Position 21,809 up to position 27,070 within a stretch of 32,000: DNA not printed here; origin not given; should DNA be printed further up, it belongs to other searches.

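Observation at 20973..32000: Candidate DNA-end-processing / damage-response neighbourhood: TFB paralog, giant nuclease-helicase, then mre11-rad50 with no herA/nurA in between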

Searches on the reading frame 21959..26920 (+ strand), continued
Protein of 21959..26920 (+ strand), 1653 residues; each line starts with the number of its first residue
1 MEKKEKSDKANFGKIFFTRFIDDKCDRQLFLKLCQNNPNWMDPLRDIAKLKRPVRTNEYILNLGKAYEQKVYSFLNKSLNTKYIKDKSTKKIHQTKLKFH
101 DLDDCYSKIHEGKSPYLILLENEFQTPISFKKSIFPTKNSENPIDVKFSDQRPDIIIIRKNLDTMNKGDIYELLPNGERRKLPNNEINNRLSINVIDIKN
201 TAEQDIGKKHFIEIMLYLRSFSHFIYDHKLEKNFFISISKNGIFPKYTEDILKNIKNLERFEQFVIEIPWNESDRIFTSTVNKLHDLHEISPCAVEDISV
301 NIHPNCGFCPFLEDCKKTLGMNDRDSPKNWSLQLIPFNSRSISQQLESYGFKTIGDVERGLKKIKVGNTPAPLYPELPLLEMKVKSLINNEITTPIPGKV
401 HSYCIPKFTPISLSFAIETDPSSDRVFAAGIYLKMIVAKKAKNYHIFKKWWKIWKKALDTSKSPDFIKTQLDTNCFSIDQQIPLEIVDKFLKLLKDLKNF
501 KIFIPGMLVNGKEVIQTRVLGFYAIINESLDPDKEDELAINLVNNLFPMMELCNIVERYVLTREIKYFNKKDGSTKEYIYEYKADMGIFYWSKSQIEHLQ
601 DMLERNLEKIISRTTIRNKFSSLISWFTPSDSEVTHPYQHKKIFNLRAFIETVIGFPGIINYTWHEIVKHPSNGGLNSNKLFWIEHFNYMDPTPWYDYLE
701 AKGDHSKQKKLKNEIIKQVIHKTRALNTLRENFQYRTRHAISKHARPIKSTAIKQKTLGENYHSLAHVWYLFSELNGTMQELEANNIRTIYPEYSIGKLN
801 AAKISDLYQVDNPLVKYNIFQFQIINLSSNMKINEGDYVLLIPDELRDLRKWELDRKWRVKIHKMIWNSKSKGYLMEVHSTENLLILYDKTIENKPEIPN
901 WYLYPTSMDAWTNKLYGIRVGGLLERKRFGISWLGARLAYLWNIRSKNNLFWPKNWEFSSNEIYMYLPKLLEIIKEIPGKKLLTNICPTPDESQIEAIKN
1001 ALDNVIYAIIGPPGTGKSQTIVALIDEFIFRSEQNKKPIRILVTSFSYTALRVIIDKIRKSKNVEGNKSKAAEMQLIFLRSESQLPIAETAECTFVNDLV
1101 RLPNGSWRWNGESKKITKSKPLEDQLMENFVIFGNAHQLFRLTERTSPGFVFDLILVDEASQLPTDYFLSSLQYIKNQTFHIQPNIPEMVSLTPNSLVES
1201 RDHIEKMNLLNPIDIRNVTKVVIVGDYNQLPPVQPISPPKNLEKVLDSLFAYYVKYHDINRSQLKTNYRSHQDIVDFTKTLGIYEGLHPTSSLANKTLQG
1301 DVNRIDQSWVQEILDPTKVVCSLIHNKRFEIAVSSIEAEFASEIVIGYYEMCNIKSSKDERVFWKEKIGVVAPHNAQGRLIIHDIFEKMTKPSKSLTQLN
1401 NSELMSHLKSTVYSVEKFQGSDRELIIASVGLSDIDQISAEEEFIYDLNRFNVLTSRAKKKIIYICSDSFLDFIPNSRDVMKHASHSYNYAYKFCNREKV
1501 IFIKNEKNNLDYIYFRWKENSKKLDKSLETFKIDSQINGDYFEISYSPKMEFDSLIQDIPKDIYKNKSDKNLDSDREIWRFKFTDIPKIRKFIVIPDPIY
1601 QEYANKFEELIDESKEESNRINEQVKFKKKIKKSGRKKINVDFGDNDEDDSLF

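Call 77: search_solved_structures(query=A1, max_evalue=0.01, show_alignments=1)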
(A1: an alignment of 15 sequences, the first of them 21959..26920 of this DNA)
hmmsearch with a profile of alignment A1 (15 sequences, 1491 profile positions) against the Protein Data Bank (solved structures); distinct sequences matched with E-value up to 0.01: 25.
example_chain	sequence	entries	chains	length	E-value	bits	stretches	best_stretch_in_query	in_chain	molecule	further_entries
5eax_A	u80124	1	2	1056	3.3e-18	67.6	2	1192-1447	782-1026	DNA replication ATP-dependent helicase/nuclease DNA2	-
5eaw_A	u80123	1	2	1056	3.3e-18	67.6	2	1192-1447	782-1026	DNA replication ATP-dependent helicase/nuclease DNA2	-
5ean_A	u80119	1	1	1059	3.3e-18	67.6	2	1192-1447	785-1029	DNA replication ATP-dependent helicase/nuclease DNA2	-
4b3g_A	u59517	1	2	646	3.1e-16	61.1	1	961-1137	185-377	DNA-BINDING PROTEIN SMUBP-2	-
4b3f_X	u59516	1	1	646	3.1e-16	61.1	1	961-1137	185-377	DNA-BINDING PROTEIN SMUBP-2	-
2xzo_A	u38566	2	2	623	1.3e-15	59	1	950-1137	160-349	REGULATOR OF NONSENSE TRANSCRIPTS 1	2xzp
2gjk_A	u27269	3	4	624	1.3e-15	59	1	950-1137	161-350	Regulator of nonsense transcripts 1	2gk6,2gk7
6ej5_A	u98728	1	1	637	1.5e-15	58.8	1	950-1137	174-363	Regulator of nonsense transcripts 1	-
9qwn_A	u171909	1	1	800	3.1e-15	57.8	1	950-1137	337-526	Isoform 2 of Regulator of nonsense transcripts 1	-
2wjv_A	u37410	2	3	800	3.7e-15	57.5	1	950-1137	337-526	REGULATOR OF NONSENSE TRANSCRIPTS 1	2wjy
8rd3_A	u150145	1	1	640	9.1e-14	52.9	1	951-1036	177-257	ATP-dependent helicase NAM7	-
2xzl_A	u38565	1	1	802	2.2e-13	51.6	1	951-1036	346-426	ATP-DEPENDENT HELICASE NAM7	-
9qdq_A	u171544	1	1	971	4.6e-13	50.6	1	951-1036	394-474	ATP-dependent helicase NAM7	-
8ro0_Q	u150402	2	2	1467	2e-12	48.4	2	965-1035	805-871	Intron-binding protein aquarius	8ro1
5mzn_A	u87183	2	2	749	4.2e-11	44.1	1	961-1138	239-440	Helicase SEN1,Helicase SEN1 | Helicase SEN1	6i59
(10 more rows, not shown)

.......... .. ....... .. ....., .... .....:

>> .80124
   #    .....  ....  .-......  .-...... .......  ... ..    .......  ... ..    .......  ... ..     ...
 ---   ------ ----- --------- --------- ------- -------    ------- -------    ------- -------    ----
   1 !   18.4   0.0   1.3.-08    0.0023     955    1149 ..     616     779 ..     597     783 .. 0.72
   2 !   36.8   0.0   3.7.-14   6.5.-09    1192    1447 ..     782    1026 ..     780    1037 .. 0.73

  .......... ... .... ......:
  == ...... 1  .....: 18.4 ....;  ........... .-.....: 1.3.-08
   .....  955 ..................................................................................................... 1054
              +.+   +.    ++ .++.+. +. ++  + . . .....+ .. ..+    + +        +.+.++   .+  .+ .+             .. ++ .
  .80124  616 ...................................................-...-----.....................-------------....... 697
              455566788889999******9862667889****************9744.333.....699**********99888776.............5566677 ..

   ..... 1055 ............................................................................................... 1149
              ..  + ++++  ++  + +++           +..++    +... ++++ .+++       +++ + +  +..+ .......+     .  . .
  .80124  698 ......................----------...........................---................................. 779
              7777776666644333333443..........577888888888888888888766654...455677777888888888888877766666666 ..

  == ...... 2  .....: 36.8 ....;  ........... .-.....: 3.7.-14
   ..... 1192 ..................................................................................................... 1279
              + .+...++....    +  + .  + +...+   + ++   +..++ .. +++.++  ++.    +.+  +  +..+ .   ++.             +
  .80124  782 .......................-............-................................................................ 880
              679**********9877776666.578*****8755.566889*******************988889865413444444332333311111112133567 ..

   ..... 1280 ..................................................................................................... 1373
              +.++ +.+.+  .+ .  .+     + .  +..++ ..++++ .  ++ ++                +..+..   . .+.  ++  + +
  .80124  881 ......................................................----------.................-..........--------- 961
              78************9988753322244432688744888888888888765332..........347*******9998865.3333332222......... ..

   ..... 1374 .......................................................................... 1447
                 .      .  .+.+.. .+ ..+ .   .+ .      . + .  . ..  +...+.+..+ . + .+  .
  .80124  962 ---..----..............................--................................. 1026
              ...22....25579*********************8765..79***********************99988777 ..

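Call 80: find_encoding_contigs(protein=P0213, flank=10000, max_places=2)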
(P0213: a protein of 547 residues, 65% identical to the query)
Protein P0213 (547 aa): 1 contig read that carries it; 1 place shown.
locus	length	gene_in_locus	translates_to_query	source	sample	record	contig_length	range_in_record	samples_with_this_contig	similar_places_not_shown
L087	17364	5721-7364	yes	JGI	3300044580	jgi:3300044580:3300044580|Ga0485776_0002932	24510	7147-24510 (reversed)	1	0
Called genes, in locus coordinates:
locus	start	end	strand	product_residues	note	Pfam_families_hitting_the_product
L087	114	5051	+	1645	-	PF05127:NAT10_TcmA_helicase (faint), PF13086:AAA_11, PF13245:AAA_19 (weak), PF13604:AAA_30 (faint), PF13087:AAA_12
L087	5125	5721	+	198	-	PF26500:DUF8166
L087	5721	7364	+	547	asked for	PF01935:DUF87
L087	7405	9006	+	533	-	PF00149:Metallophos, PF12850:Metallophos_2 (faint)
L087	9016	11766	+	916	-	PF02463:SMC_N (weak), PF13304:AAA_21 (faint)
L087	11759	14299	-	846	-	PF00092:VWA (weak), PF13519:VWA_2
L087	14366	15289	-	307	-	PF07726:AAA_3, PF07728:AAA_5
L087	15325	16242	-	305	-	-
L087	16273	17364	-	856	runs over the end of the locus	PF02463:SMC_N (weak), PF13175:AAA_15, PF13304:AAA_21 (faint), PF13476:AAA_23 (faint), PF13514:AAA_27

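Call 81: find_encoding_contigs(protein=P0215, flank=10000, max_places=2)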
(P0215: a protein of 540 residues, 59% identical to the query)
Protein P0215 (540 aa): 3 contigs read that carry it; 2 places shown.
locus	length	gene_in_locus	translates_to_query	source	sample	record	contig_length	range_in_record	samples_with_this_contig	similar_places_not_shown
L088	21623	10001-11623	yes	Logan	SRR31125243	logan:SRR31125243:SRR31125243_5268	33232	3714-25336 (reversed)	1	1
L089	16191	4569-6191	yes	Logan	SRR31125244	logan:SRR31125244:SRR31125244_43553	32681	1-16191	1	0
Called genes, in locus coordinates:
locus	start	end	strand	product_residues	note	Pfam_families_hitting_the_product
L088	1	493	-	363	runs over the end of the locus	PF00923:TAL_FSA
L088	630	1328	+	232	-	-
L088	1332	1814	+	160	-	-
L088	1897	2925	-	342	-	PF01408:GFO_IDH_MocA, PF02894:GFO_IDH_MocA_C, PF22725:GFO_IDH_MocA_C3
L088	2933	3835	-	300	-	PF01261:AP_endonuc_2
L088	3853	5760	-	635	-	PF02776:TPP_enzyme_N, PF00205:TPP_enzyme_M, PF02775:TPP_enzyme_C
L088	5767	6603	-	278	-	PF04962:KduI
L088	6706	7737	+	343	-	PF01699:Na_Ca_ex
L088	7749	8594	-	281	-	PF13483:Lactamase_B_3, PF12706:Lactamase_B_2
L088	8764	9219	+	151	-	-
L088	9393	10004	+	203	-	PF26500:DUF8166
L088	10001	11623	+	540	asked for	PF01935:DUF87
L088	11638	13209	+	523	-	PF00149:Metallophos, PF12850:Metallophos_2 (faint)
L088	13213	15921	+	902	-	PF00005:ABC_tran (faint), PF13175:AAA_15 (faint), PF13304:AAA_21 (faint), PF13476:AAA_23, PF02463:SMC_N, PF10046:BLOC1_2 (faint)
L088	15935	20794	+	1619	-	PF13086:AAA_11 (weak), PF13245:AAA_19 (faint), PF13604:AAA_30 (faint), PF13087:AAA_12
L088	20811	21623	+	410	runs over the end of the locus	PF09376:NurA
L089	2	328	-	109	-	?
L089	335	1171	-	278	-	PF04962:KduI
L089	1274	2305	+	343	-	PF01699:Na_Ca_ex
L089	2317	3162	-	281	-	PF13483:Lactamase_B_3, PF12706:Lactamase_B_2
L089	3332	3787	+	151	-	-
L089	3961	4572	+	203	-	PF26500:DUF8166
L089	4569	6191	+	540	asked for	PF01935:DUF87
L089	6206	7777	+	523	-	PF00149:Metallophos, PF12850:Metallophos_2 (faint)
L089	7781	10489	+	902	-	PF00005:ABC_tran (faint), PF13175:AAA_15 (faint), PF13304:AAA_21 (faint), PF13476:AAA_23, PF02463:SMC_N, PF10046:BLOC1_2 (faint)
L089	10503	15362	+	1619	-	PF13086:AAA_11 (weak), PF13245:AAA_19 (faint), PF13604:AAA_30 (faint), PF13087:AAA_12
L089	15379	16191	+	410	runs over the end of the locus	PF09376:NurA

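Call 82: find_encoding_contigs(protein=P0220, flank=8000, max_places=2)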
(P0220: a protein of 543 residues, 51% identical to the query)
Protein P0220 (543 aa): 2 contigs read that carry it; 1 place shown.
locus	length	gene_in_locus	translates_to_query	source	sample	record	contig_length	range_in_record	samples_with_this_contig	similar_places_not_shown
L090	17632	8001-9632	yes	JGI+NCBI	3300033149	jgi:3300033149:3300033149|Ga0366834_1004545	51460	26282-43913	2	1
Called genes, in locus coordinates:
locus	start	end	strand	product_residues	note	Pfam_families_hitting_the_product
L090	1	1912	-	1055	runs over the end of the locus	-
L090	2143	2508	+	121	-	PF03259:Robl_LC7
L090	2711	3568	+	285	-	PF03692:CxxCxxCC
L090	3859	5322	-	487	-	PF02934:GatB_N, PF02637:GatB_Yqey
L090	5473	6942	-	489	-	PF01425:Amidase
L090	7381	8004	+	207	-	PF26500:DUF8166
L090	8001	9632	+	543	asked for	PF01935:DUF87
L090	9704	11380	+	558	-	PF00149:Metallophos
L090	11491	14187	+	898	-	-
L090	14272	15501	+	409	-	PF09376:NurA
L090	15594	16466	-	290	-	PF01996:F420_ligase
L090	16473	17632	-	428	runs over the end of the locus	PF00809:Pterin_bind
